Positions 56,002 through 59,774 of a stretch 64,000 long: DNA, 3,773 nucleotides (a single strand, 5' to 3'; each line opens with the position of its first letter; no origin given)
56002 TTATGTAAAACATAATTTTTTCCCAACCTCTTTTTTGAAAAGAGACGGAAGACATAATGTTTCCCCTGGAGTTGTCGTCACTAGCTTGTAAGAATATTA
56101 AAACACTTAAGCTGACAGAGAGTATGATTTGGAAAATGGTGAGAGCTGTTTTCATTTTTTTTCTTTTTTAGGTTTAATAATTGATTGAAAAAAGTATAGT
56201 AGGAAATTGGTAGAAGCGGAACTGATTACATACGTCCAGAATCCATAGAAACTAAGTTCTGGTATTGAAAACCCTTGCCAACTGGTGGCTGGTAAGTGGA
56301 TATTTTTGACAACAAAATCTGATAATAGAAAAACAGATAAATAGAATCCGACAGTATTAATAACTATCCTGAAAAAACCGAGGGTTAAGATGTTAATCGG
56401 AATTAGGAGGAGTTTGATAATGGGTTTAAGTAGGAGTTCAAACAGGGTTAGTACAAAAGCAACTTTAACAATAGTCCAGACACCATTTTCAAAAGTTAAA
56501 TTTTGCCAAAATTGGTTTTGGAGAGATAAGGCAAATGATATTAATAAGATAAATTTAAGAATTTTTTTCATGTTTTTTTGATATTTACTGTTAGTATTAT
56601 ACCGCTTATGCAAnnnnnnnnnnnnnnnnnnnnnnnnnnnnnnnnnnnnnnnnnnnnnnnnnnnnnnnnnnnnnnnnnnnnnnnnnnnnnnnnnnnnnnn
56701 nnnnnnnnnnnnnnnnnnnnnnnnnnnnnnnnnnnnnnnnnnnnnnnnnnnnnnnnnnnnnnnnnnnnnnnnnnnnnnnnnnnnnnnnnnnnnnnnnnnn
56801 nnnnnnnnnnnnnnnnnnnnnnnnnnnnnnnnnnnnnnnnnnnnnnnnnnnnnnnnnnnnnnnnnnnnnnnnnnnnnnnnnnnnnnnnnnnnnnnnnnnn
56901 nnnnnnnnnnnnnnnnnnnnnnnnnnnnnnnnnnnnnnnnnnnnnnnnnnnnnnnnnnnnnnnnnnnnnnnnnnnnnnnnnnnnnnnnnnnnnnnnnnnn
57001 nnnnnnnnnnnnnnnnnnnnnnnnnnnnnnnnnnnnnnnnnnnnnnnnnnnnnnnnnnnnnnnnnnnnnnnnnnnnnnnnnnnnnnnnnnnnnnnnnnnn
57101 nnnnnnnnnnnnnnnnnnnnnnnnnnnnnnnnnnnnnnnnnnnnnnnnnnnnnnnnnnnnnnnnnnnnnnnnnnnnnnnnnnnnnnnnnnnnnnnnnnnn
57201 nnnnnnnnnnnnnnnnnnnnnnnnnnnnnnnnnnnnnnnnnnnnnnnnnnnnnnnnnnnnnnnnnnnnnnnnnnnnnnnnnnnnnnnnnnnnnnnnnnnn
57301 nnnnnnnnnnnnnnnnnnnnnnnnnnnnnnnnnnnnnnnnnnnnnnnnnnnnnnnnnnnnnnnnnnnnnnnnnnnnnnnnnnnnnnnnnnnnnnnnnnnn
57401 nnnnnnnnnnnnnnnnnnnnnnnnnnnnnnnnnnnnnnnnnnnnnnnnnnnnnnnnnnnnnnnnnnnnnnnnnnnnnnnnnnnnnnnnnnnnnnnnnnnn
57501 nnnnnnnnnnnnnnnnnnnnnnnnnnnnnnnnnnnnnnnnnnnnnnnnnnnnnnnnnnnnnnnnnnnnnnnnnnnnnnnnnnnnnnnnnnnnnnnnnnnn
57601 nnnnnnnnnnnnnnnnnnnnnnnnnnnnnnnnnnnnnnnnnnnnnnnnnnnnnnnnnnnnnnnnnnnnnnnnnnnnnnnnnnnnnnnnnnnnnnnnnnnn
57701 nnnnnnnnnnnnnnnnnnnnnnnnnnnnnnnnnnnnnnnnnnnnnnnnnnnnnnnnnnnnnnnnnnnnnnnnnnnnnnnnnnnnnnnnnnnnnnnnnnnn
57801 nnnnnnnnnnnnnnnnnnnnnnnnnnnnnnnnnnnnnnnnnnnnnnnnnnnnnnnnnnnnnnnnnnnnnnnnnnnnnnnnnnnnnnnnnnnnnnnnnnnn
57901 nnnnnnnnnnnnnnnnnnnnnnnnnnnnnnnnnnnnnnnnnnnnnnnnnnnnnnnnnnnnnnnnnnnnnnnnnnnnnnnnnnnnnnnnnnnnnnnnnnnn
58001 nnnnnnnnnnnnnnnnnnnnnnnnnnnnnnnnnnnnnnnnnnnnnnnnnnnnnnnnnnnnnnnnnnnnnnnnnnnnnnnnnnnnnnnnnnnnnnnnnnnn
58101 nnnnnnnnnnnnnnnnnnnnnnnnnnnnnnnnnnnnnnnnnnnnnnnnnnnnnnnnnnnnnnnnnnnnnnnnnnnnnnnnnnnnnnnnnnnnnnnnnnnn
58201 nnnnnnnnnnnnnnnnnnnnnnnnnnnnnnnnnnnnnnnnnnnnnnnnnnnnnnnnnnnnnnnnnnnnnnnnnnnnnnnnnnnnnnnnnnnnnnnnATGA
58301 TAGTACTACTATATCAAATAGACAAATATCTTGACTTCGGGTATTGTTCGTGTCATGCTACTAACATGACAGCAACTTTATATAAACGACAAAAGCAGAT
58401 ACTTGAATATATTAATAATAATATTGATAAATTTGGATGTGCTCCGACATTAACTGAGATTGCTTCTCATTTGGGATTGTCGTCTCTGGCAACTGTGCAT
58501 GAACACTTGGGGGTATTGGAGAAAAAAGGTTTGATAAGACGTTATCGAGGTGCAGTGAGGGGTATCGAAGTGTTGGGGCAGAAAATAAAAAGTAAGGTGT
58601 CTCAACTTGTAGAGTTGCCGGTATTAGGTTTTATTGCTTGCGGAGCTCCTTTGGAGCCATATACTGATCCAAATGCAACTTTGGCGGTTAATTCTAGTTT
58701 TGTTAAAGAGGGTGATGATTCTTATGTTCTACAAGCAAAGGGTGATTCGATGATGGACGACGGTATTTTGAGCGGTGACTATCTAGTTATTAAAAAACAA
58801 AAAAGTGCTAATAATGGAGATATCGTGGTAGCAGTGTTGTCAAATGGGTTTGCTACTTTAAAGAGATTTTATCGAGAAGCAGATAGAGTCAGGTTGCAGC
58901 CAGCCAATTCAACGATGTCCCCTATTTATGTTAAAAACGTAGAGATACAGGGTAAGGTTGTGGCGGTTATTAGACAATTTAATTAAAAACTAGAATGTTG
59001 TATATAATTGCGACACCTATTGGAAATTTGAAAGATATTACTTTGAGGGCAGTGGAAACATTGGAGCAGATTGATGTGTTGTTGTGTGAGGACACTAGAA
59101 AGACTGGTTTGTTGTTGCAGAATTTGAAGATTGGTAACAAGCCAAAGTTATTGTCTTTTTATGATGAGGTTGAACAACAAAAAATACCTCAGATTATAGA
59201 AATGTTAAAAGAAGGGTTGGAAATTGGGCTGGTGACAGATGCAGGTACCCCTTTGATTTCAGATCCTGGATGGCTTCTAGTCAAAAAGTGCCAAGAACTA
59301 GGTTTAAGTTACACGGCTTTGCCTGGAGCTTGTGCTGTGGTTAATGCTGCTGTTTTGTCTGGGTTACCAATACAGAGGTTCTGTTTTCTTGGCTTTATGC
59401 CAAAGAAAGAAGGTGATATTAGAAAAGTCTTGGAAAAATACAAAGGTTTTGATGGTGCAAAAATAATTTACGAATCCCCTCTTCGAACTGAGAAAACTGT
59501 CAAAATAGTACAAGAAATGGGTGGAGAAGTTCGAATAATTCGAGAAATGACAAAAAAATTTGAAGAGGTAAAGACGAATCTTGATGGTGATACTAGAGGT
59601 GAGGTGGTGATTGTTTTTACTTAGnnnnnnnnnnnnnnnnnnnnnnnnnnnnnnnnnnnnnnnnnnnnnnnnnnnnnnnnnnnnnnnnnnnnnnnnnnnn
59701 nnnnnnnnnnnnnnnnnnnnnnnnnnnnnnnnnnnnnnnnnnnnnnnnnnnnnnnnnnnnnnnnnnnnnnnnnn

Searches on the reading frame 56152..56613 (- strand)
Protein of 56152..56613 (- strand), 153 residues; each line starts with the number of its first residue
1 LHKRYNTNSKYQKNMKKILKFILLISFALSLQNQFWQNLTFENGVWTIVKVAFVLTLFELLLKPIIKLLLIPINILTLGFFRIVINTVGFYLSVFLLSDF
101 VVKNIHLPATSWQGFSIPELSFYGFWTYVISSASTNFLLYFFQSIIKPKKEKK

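Call 71: search_protein_families(library=pfam, proteins=[window:56152-56613:-], max_evalue=0.001)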
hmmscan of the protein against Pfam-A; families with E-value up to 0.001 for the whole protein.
window:56152-56613:- (153 aa): 1 family
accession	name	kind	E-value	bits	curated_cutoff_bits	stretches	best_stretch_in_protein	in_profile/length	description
PF04020.18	Phage_holin_4_2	-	6.7e-13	49.6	28.8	1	21-105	6-89/105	Mycobacterial 4 TMS phage holin, superfamily IV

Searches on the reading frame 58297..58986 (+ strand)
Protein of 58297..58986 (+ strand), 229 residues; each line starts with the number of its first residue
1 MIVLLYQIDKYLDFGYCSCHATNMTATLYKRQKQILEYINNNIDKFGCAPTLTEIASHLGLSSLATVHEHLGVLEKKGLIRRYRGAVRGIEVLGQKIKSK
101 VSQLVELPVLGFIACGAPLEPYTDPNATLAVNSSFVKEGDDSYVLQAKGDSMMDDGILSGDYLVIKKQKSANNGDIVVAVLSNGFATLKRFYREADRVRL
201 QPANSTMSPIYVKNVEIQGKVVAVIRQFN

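Call 71: search_protein_families(library=pfam, proteins=[window:58297-58986:+], max_evalue=0.001)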
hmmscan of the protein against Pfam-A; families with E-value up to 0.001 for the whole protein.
window:58297-58986:+ (229 aa): 6 families
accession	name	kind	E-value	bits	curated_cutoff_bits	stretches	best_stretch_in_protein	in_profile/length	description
PF00717.28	Peptidase_S24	-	3.6e-29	101.3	23.3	1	108-222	1-116/116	Peptidase S24-like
PF01726.22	LexA_DNA_bind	-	1.2e-17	63.8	23.7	1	27-89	3-65/65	LexA DNA binding domain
PF12802.13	MarR_2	-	0.00013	22.5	27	1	32-84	7-54/61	MarR family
PF09339.16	HTH_IclR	-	0.00016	21.8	22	1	51-82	20-50/52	IclR helix-turn-helix domain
PF12840.13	HTH_20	-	0.00071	19.9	27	0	51-81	20-49/51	Helix-turn-helix domain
PF04703.18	FaeA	-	0.00077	20.2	20.7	0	32-83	2-48/62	FaeA-like protein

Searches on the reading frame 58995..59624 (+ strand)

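Call 71: search_protein_families(library=pfam, proteins=[window:58995-59624:+], max_evalue=0.001)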
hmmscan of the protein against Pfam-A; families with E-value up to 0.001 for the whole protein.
window:58995-59624:+ (209 aa): 1 family
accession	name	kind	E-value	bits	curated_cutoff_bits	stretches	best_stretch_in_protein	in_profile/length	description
PF00590.25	TP_methylase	-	8.4e-25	88.4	27.8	1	1-194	1-206/212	Tetrapyrrole (Corrin/Porphyrin) Methylases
